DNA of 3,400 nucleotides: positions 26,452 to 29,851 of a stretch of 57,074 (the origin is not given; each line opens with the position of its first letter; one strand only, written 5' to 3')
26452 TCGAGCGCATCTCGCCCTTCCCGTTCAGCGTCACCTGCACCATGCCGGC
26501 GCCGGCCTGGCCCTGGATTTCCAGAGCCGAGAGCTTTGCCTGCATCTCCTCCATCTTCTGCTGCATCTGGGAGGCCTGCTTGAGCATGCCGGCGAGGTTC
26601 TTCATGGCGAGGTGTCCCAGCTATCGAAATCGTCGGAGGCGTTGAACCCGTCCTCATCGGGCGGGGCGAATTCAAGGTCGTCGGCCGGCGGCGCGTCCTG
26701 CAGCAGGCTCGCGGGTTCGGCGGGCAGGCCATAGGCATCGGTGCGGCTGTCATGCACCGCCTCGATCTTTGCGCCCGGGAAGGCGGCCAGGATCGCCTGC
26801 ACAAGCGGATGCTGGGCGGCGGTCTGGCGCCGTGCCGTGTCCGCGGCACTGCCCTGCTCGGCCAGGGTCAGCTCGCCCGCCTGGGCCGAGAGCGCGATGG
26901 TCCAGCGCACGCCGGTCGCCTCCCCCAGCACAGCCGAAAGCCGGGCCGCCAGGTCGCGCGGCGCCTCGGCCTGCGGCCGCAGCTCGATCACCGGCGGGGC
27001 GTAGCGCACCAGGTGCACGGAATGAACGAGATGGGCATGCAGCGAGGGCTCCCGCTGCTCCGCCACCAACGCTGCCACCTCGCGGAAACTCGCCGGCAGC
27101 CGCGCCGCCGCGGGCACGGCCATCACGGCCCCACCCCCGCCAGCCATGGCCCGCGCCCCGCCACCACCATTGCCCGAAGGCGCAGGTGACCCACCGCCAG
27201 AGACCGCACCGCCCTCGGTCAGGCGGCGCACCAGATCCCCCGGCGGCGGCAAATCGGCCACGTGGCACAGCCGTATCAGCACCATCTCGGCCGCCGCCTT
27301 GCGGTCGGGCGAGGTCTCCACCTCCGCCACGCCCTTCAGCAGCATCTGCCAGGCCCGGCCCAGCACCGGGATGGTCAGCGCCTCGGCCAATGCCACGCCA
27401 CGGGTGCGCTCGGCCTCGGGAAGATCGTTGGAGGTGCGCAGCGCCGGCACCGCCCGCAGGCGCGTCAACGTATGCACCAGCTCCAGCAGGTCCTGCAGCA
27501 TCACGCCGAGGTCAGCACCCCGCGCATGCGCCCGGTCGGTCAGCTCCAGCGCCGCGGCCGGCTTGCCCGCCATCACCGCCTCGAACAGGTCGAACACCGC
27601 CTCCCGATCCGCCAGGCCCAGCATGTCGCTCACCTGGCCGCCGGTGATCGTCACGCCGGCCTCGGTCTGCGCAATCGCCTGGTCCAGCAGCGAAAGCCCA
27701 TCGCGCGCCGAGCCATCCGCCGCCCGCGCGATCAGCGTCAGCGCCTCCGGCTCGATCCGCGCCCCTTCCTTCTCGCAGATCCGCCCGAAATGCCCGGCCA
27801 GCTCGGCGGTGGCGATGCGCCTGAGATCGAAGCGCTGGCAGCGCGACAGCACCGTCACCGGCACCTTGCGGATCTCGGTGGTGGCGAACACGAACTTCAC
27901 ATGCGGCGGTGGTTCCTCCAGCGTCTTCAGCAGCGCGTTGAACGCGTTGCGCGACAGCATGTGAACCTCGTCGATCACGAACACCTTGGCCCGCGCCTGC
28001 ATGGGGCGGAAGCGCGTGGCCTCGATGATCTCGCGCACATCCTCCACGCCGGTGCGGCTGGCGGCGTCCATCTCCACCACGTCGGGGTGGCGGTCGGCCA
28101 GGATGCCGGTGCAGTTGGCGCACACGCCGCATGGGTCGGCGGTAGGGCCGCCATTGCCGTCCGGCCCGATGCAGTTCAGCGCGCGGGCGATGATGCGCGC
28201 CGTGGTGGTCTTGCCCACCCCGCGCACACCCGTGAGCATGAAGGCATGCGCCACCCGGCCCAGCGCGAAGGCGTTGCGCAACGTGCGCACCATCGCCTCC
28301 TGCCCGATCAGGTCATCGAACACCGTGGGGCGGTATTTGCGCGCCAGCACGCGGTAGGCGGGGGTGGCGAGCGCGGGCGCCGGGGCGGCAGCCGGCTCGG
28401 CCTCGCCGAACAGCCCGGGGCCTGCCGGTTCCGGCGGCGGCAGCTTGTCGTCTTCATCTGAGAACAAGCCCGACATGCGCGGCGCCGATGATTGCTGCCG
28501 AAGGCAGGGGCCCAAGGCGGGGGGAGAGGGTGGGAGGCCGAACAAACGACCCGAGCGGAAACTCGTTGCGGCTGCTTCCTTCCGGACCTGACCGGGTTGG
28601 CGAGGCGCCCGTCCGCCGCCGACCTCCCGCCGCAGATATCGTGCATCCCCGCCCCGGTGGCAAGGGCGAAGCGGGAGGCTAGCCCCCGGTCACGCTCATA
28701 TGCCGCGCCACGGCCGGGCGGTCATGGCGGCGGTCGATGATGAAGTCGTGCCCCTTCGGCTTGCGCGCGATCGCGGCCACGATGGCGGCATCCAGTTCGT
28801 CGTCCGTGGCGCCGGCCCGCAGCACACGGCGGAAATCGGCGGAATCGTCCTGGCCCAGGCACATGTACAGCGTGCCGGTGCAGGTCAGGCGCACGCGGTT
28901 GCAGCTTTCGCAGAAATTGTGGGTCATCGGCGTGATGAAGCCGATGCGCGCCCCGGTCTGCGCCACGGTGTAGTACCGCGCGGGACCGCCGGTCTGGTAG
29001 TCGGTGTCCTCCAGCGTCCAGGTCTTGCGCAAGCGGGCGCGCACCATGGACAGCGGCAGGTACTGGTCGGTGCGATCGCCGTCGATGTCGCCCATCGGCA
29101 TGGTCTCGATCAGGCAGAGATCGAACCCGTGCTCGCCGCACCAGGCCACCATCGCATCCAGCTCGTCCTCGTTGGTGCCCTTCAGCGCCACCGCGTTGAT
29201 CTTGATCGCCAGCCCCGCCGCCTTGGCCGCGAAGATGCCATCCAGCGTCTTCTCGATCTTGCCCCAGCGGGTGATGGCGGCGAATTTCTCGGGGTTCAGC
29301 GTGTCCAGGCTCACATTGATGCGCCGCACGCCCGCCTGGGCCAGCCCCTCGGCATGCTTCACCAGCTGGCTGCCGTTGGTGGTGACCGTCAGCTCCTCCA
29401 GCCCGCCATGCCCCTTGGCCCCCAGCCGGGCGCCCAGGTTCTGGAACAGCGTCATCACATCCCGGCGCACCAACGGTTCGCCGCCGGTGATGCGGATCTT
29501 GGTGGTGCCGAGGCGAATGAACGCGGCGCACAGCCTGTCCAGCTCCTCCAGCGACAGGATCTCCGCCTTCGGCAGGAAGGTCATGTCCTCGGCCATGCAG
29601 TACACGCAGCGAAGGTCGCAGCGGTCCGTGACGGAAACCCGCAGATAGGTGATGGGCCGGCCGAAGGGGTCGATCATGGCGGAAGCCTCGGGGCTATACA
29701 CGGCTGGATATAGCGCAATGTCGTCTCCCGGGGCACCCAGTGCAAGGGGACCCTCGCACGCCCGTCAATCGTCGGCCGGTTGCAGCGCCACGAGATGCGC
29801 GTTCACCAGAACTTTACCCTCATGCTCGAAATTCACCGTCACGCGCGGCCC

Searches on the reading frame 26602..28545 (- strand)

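Call 78: search_protein_families(library=pfam, proteins=[window:26602-28545:-], max_evalue=0.001)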
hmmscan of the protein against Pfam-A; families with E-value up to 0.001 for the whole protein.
window:26602-28545:- (647 aa): 12 families
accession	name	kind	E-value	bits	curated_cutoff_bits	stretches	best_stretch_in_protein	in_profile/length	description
PF12169.13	DNA_pol3_gamma3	-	5.1e-52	175.9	24.4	1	303-442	4-143/143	DNA polymerase III subunits gamma and tau domain III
PF13177.12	DNA_pol3_delta2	-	1.2e-36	126.6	27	1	81-243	1-159/161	DNA polymerase III, delta subunit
PF12362.13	DUF3646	-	1.8e-35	122.1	30.2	1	484-597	1-114/114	DNA polymerase III gamma and tau subunits C terminal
PF22608.2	DNAX_ATPase_lid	-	8.6e-18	64.3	27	1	250-294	3-47/49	DNA polymerase III clamp loader subunit, ATPase lid domain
PF00004.35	AAA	-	3e-11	44.3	21.2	1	103-238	2-125/131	ATPase family associated with various cellular activities (AAA)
PF13401.12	AAA_22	-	7e-07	30.1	27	1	102-221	8-121/130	AAA domain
PF07728.20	AAA_5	-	2.5e-06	28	22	0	178-212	65-93/139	AAA domain (dynein-related subfamily)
PF05496.18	RuvB_N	-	1.7e-05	25.1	27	0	72-125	2-59/159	Holliday junction DNA helicase RuvB P-loop domain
PF13245.12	AAA_19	-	5.8e-05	23.7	25.1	1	99-211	11-116/134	AAA domain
PF13604.12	AAA_30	-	6e-05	23.3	27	1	100-211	19-114/191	AAA domain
PF13191.12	AAA_16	-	0.00015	22.7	32.6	1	79-204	2-151/167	AAA ATPase domain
PF13173.12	AAA_14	-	0.00036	21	27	0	101-220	4-95/129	AAA domain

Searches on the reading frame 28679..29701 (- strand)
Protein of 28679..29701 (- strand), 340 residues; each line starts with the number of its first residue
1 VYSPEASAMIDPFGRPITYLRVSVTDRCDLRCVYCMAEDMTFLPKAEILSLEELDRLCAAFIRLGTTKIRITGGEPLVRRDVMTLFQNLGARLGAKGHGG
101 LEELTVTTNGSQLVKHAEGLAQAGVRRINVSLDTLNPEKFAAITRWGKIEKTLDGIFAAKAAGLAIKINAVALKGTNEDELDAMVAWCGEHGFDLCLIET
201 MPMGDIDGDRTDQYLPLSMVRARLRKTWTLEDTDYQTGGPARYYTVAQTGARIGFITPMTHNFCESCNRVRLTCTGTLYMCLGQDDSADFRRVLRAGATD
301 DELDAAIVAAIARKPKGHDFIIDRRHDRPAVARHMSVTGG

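Call 78: search_protein_families(library=pfam, proteins=[window:28679-29701:-], max_evalue=0.001)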
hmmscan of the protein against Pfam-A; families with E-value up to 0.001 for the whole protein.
window:28679-29701:- (340 aa): 3 families
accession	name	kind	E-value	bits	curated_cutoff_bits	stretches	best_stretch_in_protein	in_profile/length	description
PF06463.18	Mob_synth_C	-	1.3e-40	138.8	37.4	1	194-319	2-127/128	Molybdenum Cofactor Synthesis C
PF04055.27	Radical_SAM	-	1.8e-32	113.2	29.5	1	22-187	1-165/166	Radical SAM superfamily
PF13353.11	Fer4_12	-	0.0001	23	22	1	26-90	13-74/137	4Fe-4S single cluster domain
